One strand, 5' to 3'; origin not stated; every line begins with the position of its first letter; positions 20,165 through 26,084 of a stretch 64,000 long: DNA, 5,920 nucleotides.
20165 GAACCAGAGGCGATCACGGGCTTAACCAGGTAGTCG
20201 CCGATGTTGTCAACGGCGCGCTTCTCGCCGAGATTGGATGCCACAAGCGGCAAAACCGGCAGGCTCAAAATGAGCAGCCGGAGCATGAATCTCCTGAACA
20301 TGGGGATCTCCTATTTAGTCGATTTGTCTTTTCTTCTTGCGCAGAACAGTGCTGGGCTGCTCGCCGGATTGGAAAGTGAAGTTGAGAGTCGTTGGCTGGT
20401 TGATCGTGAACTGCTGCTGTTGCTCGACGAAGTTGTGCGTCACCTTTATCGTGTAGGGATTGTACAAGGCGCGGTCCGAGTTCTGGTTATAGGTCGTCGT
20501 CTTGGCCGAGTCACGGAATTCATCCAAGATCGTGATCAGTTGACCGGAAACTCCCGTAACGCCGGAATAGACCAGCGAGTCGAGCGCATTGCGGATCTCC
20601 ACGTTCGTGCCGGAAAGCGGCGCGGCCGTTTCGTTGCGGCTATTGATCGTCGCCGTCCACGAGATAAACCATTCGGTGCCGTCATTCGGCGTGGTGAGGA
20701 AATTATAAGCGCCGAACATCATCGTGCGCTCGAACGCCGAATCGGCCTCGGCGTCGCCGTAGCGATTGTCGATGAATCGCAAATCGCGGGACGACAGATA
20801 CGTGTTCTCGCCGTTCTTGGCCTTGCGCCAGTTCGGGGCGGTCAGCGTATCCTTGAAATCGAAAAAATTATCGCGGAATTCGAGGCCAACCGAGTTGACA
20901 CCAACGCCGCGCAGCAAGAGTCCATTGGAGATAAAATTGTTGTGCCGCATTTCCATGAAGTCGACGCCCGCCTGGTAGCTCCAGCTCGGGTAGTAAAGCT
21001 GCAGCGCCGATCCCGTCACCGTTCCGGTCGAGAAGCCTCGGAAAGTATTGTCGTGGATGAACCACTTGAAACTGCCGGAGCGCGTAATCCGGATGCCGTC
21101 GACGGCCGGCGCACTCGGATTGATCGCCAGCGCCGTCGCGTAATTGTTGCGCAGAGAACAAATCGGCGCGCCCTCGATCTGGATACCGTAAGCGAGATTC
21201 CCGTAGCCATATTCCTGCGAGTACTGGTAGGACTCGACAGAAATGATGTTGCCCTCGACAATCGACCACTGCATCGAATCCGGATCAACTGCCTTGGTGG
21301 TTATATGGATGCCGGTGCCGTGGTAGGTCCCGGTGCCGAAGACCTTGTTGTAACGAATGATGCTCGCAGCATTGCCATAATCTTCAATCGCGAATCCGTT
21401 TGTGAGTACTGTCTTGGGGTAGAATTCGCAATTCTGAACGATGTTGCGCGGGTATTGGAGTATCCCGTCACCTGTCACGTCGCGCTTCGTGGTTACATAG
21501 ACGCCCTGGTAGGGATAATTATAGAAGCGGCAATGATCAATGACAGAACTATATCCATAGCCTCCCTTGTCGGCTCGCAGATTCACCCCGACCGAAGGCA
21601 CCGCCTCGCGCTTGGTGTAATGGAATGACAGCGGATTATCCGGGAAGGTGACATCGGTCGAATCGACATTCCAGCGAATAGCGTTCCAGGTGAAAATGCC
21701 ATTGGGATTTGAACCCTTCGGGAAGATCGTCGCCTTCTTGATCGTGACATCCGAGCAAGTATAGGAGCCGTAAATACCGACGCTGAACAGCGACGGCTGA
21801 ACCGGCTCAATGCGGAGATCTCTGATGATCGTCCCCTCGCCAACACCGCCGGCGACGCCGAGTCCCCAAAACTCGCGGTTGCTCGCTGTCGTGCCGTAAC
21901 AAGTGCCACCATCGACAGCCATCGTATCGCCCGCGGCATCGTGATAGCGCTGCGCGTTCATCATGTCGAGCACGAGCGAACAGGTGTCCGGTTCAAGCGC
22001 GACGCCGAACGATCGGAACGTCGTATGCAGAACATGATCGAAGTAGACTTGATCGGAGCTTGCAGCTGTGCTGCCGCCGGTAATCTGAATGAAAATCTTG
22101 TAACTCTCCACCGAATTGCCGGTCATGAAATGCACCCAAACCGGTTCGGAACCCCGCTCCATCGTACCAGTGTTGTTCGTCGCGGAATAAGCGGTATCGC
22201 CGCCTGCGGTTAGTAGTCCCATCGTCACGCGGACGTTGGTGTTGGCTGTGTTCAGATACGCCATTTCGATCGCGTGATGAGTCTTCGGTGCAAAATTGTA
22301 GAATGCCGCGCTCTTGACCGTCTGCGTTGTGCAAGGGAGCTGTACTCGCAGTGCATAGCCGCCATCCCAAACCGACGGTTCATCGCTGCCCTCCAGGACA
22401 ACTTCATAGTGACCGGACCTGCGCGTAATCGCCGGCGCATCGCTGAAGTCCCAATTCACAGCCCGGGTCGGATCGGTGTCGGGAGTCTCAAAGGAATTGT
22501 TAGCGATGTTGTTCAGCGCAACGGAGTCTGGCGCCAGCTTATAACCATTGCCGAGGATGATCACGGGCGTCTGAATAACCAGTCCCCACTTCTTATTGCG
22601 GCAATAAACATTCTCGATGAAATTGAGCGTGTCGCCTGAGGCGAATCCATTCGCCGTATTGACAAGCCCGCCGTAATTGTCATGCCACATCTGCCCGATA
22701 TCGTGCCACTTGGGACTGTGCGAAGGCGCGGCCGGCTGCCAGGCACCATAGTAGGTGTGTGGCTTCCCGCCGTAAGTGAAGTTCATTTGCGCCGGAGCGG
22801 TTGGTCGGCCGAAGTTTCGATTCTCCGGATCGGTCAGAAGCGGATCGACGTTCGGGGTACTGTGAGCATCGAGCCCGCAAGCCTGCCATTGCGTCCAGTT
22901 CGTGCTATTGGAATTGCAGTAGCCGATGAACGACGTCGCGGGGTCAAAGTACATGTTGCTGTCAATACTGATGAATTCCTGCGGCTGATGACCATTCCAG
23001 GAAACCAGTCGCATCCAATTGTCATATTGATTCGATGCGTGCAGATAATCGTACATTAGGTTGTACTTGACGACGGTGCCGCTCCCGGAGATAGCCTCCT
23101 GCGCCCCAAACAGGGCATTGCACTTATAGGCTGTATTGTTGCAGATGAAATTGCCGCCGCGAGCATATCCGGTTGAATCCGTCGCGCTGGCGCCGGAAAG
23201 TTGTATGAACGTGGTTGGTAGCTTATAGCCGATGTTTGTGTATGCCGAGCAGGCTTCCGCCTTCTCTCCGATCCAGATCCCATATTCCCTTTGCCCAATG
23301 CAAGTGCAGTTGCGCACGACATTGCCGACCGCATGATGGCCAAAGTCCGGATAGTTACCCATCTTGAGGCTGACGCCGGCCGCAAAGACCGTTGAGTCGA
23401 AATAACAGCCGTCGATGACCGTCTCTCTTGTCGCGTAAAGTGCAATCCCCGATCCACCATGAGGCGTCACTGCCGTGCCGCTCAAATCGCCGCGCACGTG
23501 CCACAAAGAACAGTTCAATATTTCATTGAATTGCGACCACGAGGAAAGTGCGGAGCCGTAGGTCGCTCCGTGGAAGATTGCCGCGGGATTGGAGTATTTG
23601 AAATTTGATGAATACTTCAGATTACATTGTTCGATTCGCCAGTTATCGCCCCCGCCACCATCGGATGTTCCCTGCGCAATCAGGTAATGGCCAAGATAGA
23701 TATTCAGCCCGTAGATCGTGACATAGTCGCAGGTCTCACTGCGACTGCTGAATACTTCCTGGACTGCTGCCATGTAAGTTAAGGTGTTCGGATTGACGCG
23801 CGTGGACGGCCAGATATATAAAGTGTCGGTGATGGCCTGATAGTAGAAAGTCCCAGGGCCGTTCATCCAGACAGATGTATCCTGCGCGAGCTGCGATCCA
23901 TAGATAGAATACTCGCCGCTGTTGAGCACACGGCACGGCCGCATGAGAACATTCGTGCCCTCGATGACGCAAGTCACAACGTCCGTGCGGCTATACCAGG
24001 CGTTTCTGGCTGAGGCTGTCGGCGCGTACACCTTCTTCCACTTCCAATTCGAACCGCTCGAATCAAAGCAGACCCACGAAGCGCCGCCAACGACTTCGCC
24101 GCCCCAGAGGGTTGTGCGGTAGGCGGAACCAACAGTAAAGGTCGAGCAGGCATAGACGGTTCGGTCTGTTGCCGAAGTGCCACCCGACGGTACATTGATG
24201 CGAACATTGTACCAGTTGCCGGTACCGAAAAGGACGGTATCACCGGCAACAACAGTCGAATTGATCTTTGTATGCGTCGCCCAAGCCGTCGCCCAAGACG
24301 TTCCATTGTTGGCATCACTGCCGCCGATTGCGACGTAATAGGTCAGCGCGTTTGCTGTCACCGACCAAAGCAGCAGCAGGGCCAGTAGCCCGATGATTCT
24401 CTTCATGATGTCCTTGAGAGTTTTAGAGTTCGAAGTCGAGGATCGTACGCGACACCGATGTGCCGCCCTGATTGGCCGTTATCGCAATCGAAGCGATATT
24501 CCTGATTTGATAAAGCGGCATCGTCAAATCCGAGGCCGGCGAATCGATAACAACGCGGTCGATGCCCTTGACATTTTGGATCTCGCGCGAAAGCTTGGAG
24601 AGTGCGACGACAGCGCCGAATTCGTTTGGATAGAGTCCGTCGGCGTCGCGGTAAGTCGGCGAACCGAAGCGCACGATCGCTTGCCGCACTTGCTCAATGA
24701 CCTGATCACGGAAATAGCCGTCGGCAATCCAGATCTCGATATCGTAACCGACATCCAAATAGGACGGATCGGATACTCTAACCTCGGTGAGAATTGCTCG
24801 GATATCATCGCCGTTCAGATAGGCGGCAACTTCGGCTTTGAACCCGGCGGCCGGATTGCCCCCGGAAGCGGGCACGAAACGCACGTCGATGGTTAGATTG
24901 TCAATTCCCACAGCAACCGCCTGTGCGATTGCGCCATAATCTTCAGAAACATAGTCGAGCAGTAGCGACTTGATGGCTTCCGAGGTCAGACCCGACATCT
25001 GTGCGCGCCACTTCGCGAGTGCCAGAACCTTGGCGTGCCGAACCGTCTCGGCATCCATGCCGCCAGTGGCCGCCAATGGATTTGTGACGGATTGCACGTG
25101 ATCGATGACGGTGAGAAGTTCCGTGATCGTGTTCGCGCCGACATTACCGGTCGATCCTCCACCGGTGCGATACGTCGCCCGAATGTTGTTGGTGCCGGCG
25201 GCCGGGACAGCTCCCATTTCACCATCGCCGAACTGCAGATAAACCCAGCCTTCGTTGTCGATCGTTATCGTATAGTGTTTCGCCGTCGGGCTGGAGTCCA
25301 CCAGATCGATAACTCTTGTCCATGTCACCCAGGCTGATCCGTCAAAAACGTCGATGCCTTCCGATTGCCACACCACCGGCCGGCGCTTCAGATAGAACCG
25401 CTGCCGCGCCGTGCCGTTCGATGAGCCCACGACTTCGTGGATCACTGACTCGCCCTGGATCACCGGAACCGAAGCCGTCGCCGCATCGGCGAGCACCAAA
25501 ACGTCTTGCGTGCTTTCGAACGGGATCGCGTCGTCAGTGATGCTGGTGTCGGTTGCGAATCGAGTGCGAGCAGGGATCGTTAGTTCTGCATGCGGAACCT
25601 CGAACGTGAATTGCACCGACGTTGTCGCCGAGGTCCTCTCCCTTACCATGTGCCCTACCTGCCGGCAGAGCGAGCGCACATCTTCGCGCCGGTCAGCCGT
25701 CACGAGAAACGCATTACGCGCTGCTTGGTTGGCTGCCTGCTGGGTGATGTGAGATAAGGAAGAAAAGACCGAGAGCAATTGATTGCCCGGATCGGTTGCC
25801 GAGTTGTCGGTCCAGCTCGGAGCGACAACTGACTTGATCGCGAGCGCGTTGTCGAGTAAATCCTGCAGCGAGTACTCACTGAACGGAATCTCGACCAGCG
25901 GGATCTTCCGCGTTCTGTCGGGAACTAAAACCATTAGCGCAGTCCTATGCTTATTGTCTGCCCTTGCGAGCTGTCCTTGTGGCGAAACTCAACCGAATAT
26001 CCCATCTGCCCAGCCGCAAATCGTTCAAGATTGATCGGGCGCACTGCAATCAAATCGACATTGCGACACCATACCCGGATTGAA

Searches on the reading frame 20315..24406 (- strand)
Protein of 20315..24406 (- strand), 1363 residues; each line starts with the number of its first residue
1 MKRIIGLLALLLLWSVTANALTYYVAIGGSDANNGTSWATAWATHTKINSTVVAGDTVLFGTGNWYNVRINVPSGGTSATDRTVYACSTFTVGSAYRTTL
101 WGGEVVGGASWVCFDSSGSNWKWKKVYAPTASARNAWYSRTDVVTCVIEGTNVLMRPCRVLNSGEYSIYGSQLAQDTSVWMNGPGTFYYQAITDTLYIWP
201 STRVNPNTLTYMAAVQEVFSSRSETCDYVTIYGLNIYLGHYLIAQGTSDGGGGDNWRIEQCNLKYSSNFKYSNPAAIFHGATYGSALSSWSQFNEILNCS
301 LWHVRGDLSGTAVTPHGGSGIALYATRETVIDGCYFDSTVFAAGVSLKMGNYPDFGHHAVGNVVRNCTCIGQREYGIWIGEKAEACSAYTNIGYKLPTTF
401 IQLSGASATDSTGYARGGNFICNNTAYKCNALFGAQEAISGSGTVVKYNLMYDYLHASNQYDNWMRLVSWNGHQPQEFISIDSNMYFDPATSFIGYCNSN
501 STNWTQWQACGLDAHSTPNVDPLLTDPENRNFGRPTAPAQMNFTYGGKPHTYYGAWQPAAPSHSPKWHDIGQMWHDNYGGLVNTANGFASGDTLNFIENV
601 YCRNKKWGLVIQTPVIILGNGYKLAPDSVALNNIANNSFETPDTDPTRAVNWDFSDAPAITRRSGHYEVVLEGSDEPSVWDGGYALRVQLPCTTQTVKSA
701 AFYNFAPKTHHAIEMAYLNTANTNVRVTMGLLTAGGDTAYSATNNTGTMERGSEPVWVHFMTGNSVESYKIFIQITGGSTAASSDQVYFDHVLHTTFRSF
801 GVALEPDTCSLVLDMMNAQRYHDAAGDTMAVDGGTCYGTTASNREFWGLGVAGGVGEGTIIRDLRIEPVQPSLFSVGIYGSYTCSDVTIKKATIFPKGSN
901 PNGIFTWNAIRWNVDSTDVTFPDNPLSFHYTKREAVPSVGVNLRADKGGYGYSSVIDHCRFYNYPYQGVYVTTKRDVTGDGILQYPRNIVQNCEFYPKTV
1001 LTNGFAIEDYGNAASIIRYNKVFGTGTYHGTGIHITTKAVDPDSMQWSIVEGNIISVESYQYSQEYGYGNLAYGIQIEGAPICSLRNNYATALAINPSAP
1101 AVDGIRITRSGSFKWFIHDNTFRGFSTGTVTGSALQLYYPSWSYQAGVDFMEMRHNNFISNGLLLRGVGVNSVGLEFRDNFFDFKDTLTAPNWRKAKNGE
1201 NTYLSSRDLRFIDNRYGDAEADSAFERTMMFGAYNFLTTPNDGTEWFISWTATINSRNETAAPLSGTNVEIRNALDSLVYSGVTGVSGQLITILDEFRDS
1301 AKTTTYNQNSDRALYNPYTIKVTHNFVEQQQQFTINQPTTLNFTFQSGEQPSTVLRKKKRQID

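Call 16: search_protein_families(library=phrogs, proteins=[window:20315-24406:-], max_evalue=0.001)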
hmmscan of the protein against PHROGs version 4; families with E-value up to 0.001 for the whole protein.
window:20315-24406:- (1363 aa): 0 families

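Call 99: search_protein_families(library=pfam, proteins=[window:20315-24406:-], max_evalue=0.001)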
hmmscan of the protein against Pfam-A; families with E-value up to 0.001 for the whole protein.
window:20315-24406:- (1363 aa): 1 family
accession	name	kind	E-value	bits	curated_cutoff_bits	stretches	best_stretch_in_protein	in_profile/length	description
PF13229.12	Beta_helix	-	1.2e-05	25.5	25.9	0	955-1125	12-137/158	Right handed beta helix region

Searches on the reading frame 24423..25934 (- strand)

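Call 16: search_protein_families(library=phrogs, proteins=[window:24423-25934:-], max_evalue=0.001)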
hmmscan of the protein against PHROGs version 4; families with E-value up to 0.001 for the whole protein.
window:24423-25934:- (503 aa): 3 families
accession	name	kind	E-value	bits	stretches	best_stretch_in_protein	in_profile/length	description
phrog_6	-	tail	4.4e-35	122.4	1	23-489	76-394/548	baseplate wedge subunit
phrog_219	-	tail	6.2e-34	118.5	1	50-453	38-446/598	baseplate wedge subunit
phrog_1369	-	tail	8.7e-08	32.3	1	52-305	32-281/489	baseplate protein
